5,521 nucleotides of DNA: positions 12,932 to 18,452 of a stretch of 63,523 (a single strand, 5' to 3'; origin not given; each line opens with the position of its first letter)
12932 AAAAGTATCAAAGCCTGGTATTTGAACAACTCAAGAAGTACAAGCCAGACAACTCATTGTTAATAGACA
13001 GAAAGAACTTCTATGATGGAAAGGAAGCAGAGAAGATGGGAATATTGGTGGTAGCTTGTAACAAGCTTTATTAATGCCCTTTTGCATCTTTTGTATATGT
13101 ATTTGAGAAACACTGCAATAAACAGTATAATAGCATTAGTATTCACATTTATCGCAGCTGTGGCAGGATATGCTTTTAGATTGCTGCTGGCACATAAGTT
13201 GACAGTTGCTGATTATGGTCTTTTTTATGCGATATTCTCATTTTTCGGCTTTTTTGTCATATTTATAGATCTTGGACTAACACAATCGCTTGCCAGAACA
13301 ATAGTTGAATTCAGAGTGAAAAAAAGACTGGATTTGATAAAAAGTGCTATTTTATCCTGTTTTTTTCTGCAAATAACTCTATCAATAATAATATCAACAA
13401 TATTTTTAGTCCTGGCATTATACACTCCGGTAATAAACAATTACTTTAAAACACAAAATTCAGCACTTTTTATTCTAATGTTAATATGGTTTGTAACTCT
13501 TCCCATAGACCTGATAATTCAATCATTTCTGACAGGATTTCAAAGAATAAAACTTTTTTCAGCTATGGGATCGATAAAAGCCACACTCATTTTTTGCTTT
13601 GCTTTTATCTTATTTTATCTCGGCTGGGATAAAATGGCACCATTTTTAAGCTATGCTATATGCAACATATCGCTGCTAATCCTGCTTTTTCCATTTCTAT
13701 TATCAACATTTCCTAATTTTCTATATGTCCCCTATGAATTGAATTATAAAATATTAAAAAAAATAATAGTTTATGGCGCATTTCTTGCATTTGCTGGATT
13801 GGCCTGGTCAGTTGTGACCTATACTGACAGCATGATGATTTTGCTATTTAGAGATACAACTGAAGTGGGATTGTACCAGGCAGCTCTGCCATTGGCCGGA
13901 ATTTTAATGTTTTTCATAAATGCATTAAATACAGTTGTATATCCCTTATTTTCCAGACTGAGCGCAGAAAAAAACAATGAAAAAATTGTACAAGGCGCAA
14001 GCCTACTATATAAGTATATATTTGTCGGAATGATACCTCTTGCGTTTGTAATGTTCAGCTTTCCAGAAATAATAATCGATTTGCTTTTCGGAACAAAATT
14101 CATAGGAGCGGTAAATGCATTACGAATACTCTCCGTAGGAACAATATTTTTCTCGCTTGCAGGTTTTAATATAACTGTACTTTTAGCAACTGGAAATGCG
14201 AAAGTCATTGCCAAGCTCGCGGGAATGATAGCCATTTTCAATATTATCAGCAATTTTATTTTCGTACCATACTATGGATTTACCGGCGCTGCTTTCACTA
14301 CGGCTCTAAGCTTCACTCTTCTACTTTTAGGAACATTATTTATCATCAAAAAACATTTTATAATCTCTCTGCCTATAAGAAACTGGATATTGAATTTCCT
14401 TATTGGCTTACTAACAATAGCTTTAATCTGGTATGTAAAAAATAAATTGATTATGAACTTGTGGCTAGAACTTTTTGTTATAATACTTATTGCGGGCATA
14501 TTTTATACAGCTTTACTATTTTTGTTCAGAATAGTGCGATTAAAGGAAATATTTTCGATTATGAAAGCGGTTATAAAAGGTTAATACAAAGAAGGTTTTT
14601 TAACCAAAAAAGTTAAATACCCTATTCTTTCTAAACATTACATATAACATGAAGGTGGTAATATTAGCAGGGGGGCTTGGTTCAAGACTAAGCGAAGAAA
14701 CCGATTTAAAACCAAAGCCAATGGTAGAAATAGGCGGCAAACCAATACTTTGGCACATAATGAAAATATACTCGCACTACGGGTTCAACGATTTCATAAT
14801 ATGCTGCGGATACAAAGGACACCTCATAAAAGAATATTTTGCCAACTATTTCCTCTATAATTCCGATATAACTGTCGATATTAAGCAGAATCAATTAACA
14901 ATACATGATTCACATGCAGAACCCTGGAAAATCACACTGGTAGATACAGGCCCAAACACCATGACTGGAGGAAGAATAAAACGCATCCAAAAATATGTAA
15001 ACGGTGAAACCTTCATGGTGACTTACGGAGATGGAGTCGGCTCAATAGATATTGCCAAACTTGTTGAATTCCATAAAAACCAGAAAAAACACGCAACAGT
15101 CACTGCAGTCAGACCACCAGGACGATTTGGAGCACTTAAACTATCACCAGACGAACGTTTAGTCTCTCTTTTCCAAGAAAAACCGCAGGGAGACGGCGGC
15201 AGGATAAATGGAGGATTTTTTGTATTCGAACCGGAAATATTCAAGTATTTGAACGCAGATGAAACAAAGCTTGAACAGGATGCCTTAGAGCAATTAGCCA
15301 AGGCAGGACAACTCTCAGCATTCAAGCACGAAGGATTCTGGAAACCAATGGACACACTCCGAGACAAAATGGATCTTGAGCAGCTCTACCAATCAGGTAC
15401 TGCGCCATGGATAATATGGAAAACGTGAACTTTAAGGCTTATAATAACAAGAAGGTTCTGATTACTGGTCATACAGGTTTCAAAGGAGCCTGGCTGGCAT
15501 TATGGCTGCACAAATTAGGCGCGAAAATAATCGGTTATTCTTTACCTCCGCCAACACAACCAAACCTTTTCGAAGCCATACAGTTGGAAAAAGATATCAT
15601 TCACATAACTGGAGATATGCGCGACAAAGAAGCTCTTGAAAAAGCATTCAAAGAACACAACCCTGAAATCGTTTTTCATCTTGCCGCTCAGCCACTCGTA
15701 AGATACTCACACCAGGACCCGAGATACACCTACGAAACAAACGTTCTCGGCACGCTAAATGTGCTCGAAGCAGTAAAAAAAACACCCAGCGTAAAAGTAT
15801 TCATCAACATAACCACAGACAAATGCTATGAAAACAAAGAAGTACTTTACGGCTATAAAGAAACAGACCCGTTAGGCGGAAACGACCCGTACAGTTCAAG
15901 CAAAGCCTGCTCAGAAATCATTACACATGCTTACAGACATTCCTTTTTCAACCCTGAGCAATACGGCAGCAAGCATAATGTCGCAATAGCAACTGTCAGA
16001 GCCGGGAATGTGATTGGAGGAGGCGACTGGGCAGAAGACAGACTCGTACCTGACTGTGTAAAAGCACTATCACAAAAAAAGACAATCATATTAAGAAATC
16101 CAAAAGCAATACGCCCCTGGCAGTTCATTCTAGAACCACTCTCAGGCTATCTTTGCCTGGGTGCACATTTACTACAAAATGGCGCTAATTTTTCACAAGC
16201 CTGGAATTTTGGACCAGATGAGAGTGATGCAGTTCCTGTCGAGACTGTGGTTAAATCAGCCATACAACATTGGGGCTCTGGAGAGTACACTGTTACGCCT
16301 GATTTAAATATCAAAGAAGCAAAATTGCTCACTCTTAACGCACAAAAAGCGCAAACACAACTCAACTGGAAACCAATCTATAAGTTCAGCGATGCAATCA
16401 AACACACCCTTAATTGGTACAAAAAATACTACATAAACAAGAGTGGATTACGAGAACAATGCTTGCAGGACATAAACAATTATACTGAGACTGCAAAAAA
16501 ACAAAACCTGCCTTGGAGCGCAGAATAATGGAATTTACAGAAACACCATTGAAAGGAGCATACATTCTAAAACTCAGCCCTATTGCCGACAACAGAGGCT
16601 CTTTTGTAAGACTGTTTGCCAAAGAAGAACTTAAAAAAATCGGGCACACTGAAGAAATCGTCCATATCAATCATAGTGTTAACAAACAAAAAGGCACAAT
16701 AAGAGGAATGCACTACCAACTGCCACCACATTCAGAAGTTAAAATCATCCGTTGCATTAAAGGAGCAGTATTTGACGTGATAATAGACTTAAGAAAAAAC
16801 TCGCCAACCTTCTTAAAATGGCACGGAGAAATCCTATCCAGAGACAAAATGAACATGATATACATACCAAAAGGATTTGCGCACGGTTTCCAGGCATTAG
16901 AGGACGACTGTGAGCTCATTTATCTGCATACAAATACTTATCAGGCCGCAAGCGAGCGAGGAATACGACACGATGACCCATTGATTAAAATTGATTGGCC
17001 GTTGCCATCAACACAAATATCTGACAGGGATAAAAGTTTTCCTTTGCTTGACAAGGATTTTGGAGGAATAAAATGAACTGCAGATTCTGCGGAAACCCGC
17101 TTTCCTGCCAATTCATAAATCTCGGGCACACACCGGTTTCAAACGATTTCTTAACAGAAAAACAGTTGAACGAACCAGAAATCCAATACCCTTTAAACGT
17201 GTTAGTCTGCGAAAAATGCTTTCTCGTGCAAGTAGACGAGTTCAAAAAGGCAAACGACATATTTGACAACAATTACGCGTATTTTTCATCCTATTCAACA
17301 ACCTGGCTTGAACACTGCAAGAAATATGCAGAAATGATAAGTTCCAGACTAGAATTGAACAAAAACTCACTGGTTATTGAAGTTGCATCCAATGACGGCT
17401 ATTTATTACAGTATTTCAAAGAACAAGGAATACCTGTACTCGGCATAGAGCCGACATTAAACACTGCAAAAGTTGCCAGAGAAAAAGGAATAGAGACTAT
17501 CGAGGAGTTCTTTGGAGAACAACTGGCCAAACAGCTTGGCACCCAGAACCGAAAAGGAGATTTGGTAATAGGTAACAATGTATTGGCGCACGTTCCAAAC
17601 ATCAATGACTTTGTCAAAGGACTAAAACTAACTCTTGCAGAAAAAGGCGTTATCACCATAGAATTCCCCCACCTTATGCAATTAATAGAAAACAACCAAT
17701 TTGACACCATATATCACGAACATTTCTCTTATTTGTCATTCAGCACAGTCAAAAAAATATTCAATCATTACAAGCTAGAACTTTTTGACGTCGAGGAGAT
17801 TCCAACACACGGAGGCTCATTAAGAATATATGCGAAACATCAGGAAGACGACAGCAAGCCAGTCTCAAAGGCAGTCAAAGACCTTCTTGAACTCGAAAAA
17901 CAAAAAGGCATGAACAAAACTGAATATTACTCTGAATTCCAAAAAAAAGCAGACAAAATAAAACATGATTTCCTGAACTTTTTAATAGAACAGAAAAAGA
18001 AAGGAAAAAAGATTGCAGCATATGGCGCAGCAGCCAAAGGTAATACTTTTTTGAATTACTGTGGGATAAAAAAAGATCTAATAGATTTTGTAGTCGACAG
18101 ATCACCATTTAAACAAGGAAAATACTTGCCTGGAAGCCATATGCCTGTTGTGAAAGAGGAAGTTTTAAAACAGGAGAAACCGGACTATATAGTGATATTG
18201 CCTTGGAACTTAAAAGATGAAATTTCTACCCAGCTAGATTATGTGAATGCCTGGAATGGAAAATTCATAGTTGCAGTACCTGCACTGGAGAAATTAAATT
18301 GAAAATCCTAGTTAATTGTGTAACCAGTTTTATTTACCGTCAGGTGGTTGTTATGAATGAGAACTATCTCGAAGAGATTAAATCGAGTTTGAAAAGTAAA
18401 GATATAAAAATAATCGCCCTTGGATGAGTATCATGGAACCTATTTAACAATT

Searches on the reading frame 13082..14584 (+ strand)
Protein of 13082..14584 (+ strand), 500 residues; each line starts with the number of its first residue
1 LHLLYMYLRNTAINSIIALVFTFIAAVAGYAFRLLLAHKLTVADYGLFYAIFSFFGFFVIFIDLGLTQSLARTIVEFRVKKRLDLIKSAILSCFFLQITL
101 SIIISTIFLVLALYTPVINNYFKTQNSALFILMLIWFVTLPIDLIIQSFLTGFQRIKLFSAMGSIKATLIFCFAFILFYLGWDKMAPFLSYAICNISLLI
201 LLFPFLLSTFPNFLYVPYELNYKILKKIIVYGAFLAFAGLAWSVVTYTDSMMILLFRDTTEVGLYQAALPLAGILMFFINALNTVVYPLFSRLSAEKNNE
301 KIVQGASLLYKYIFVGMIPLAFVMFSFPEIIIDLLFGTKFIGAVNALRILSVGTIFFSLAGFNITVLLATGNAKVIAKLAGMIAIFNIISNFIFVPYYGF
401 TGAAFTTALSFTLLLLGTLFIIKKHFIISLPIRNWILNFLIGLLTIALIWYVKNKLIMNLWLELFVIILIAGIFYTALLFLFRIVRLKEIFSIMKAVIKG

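Call 50: search_protein_families(library=pfam, proteins=[window:13082-14584:+], max_evalue=0.0001)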
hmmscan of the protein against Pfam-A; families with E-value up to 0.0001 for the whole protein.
window:13082-14584:+ (500 aa): 3 families
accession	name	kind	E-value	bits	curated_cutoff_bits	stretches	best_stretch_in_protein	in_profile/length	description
PF01943.22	Polysacc_synt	-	7.2e-22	78.5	28.2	1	14-293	4-273/274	Polysaccharide biosynthesis protein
PF13440.11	Polysacc_synt_3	-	4.6e-13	49.5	23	1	36-344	2-292/293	Polysaccharide biosynthesis protein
PF01554.23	MatE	-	5.6e-06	26.6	24.9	1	236-393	3-161/161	MatE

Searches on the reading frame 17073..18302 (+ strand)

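Call 50: search_protein_families(library=pfam, proteins=[window:17073-18302:+], max_evalue=0.0001)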
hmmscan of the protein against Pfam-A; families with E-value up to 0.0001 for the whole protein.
window:17073-18302:+ (409 aa): 5 families
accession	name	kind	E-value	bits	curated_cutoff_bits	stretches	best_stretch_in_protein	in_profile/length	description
PF08484.17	Methyltransf_14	-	3.9e-67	225.5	23.5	1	244-403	1-160/160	C-methyltransferase C-terminal domain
PF08421.16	Methyltransf_13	-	7.1e-22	77.8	31.3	1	3-64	1-62/62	Putative zinc binding domain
PF13489.12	Methyltransf_23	-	1.3e-11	44.9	27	1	93-237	17-161/164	Methyltransferase domain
PF08242.18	Methyltransf_12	-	3.4e-06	28.1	30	1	103-194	2-98/98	Methyltransferase domain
PF08241.18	Methyltransf_11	-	4.1e-05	24.6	21.2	0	103-194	2-93/95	Methyltransferase domain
